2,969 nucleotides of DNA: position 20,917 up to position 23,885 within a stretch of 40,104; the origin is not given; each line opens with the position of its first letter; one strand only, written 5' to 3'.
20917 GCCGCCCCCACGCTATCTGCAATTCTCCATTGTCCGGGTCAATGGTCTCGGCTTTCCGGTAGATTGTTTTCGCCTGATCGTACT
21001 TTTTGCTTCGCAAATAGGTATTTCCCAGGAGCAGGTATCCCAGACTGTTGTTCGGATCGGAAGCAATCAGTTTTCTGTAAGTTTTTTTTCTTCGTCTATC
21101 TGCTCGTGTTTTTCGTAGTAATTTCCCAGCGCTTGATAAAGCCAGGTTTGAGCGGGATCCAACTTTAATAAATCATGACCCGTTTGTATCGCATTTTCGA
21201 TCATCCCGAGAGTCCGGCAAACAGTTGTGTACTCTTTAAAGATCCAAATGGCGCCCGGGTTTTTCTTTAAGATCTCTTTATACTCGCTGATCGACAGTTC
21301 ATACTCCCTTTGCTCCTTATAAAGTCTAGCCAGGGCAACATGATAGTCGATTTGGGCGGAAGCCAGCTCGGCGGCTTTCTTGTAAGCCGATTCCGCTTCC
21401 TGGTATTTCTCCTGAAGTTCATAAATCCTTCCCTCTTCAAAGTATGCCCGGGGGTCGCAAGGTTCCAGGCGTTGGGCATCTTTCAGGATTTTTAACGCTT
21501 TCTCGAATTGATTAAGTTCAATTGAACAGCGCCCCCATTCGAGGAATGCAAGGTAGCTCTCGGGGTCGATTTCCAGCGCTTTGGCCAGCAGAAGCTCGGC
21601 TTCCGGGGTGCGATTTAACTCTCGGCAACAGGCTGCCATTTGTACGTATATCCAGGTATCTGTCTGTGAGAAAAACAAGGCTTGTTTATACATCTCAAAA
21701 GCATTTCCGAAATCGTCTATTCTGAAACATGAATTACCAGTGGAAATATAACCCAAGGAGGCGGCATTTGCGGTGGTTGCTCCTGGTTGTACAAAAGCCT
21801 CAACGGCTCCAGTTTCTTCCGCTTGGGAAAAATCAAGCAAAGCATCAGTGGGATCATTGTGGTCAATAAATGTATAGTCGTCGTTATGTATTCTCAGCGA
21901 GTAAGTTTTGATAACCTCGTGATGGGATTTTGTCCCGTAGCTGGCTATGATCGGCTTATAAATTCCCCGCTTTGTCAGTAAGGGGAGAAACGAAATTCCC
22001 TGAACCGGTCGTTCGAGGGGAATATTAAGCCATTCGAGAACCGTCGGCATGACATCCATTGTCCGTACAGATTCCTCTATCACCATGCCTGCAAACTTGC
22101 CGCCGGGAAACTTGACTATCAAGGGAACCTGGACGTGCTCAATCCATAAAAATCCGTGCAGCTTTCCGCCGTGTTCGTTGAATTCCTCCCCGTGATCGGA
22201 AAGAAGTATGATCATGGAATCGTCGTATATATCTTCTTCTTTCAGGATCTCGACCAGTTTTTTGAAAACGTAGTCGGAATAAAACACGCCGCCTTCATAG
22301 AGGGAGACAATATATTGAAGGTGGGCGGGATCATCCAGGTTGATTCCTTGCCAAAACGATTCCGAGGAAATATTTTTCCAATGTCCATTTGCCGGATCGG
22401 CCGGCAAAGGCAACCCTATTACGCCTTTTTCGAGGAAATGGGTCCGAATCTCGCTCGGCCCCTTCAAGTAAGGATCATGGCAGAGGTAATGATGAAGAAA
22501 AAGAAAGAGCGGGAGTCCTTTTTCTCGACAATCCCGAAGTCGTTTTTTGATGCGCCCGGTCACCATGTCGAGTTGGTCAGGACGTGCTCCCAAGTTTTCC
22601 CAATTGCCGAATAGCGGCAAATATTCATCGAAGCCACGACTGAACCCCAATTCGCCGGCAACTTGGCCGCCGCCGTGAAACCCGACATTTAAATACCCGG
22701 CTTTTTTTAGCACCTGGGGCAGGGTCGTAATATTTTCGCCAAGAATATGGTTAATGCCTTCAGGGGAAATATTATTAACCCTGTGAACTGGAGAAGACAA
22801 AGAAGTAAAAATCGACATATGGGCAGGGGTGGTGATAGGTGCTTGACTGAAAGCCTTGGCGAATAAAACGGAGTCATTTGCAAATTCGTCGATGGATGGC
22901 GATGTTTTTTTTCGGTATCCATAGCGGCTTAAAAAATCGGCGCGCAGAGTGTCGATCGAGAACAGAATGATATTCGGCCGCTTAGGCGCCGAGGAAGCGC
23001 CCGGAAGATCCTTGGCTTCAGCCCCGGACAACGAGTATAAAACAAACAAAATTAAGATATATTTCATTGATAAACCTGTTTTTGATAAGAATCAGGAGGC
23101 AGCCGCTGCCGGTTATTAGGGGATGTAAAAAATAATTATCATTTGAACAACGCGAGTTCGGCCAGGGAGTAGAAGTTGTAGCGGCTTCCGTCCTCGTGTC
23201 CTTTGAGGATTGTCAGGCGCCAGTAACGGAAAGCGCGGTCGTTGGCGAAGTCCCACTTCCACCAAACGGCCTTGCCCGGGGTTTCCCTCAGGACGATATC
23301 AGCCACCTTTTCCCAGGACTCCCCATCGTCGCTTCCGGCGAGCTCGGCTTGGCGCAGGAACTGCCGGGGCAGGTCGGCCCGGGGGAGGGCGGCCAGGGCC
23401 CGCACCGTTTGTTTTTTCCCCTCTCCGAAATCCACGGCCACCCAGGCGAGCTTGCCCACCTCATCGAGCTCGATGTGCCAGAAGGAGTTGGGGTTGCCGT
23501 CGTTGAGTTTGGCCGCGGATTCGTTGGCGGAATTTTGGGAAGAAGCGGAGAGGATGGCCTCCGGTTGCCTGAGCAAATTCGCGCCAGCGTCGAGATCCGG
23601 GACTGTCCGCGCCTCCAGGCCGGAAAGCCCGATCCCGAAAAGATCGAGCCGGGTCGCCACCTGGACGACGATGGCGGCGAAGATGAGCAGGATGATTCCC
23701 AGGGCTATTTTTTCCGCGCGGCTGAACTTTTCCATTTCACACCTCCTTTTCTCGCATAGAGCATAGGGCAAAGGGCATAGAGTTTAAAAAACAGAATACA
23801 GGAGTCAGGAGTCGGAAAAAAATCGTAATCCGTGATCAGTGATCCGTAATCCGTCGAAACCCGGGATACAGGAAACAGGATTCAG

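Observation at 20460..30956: Repeated triad: GT-C membrane protein > membrane-anchored discoidin protein > secreted Thr-type sulfatase-fold protein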

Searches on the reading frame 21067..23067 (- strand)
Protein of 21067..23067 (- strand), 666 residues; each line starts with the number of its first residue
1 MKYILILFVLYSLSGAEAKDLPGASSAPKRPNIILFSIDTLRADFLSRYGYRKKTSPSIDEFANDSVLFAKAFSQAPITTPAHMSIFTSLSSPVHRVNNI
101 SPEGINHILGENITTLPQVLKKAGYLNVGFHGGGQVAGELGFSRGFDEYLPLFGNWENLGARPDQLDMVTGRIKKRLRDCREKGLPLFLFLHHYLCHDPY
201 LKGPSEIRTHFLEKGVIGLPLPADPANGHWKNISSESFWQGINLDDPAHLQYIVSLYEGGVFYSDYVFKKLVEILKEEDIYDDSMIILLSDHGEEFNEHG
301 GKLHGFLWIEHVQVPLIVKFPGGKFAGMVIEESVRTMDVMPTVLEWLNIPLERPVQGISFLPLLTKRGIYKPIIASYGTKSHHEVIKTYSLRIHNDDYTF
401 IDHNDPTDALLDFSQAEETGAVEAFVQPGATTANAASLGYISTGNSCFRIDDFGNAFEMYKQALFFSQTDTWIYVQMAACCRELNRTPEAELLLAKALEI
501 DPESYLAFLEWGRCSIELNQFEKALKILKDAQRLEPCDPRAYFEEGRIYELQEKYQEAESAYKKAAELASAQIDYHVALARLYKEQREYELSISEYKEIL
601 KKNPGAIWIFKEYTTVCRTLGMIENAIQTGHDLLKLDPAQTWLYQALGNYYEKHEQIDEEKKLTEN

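Call 5: search_protein_families(library=pfam, proteins=[window:21067-23067:-], max_evalue=0.01)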
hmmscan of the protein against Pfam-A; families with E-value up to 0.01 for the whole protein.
window:21067-23067:- (666 aa): 20 families
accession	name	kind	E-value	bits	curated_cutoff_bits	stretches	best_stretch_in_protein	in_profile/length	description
PF00884.28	Sulfatase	-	7.1e-35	121.2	25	1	31-349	1-301/301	Sulfatase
PF07719.23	TPR_2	-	9.8e-18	63.2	27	1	539-569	1-31/34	Tetratricopeptide repeat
PF14559.12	TPR_19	-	2e-15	57.3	25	3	489-541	9-61/68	Tetratricopeptide repeat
PF13428.12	TPR_14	-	2.3e-15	56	23.5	0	472-513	2-43/44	Tetratricopeptide repeat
PF00515.34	TPR_1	-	1.6e-13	50.3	27.8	1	539-569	1-31/34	Tetratricopeptide repeat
PF13431.12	TPR_17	-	7.1e-13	48.2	24.4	0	494-525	2-33/34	Tetratricopeptide repeat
PF13181.12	TPR_8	-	5.3e-11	42.2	25.7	1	540-570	2-32/34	Tetratricopeptide repeat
PF13424.12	TPR_12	-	6.1e-10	39.6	30.1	1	452-502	18-76/77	Tetratricopeptide repeat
PF13432.12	TPR_16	-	9.3e-10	39.2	32.7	1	517-570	9-62/65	Tetratricopeptide repeat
PF16347.10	SGSH_C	-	6.4e-09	36.6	29.3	1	304-405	8-111/154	N-sulphoglucosamine sulphohydrolase, C-terminal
PF13414.12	TPR_11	-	7.6e-09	35.6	26.8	0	517-550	6-39/42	TPR repeat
PF01663.27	Phosphodiest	-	1.6e-07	31.7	23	1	34-96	2-61/342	Type I phosphodiesterase / nucleotide pyrophosphatase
PF25063.1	ARM_TT21_C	-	2.1e-06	28.2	35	1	468-612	52-203/209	Tetratricopeptide repeat protein 21 C-terminal ARM domain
PF13176.12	TPR_7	-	8.4e-06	25.9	27.9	0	546-569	6-29/36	Tetratricopeptide repeat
PF12895.13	ANAPC3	-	0.00013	22.6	27.2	1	485-564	3-81/82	Anaphase-promoting complex, cyclosome, subunit 3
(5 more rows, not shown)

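Call 6: search_protein_families(library=ncbifam, proteins=[window:21067-23067:-], max_evalue=0.01)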
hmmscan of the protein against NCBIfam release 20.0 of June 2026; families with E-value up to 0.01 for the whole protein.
window:21067-23067:- (666 aa): 42 families (the best 25 are shown)
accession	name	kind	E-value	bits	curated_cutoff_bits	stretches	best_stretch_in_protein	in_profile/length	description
NF010322.0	PRK13759.1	equivalog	2.4e-29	102.2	481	2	181-366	196-382/486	arylsulfatase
NF045661.1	HdlasePehA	equivalog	9.7e-24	83.8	900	2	248-367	275-395/506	phosphoric/sulfuric ester hydrolase PehA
TIGR03417.1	chol_sulfatase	equivalog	1.7e-21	76.7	433.45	2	257-413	255-409/500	choline-sulfatase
TIGR02917.1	PEP_TPR_lipo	equivalog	9.9e-17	60.1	312.2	1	516-658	442-584/899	XrtA/PEP-CTERM system TPR-repeat protein PrsT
NF040959.1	MamA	equivalog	2.9e-16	59.5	200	1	440-597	40-197/204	magnetosome protein MamA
NF052527.1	Mn_arylsulf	exception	4.5e-13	48.9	850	2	30-125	1-93/479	manganese-dependent arylsulfatase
NF007160.0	PRK09598.1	equivalog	4e-12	45.2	561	2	253-306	402-453/523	phosphoethanolamine--lipid A transferase EptA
NF028537.1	P_eth_NH2_trans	domain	7.6e-10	37.9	500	1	252-306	408-462/527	phosphoethanolamine--lipid A transferase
TIGR00990.1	3a0801s09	subfamily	1.1e-09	37.5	757.25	1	489-606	349-466/615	mitochondrial import receptor subunit TOM70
TIGR02552.1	LcrH_SycD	equivalog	1.6e-09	37.6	104.8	2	501-572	48-119/136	SycD/LcrH family type III secretion system chaperone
NF008619.0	PRK11598.1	equivalog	2.4e-08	32.9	660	1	251-307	415-471/546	phosphoethanolamine transferase EptA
NF033758.1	gliding_GltE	equivalog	8.7e-08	31.5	225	1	452-641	135-324/411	adventurous gliding motility TPR repeat lipoprotein GltE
NF047438.1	polymyxin_MCR12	exception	8.9e-07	27.6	1200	1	249-308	415-474/548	MCR-12 family phosphoethanolamine--lipid A transferase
NF033920.0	C39_PA2778_fam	equivalog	2.2e-06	27.3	150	0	405-502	158-255/255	PA2778 family cysteine peptidase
NF053595.1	LptchSynLtaSGpos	equivalog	2.9e-06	26.1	970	1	256-349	429-528/626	lipoteichoic acid synthase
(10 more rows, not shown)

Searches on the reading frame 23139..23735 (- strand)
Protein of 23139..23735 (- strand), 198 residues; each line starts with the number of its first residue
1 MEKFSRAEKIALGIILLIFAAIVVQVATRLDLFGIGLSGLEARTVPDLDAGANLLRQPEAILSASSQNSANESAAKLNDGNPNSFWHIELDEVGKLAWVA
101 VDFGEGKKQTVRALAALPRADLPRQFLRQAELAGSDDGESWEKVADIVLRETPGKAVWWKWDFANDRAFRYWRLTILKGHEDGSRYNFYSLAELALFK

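Call 5: search_protein_families(library=pfam, proteins=[window:23139-23735:-], max_evalue=0.01)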
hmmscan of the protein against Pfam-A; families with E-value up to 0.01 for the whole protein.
window:23139-23735:- (198 aa): 2 families
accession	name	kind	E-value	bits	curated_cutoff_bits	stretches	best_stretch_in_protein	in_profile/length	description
PF00754.31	F5_F8_type_C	-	8.3e-15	55.5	28.2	1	63-182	3-118/127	F5/8 type C domain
PF22633.2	F5_F8_type_C_2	-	9.5e-09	36.2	27.8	1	76-174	1-91/91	NedA-like, galactose-binding domain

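Call 6: search_protein_families(library=ncbifam, proteins=[window:23139-23735:-], max_evalue=0.01)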
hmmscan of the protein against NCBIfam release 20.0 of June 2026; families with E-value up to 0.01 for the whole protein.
window:23139-23735:- (198 aa): 0 families
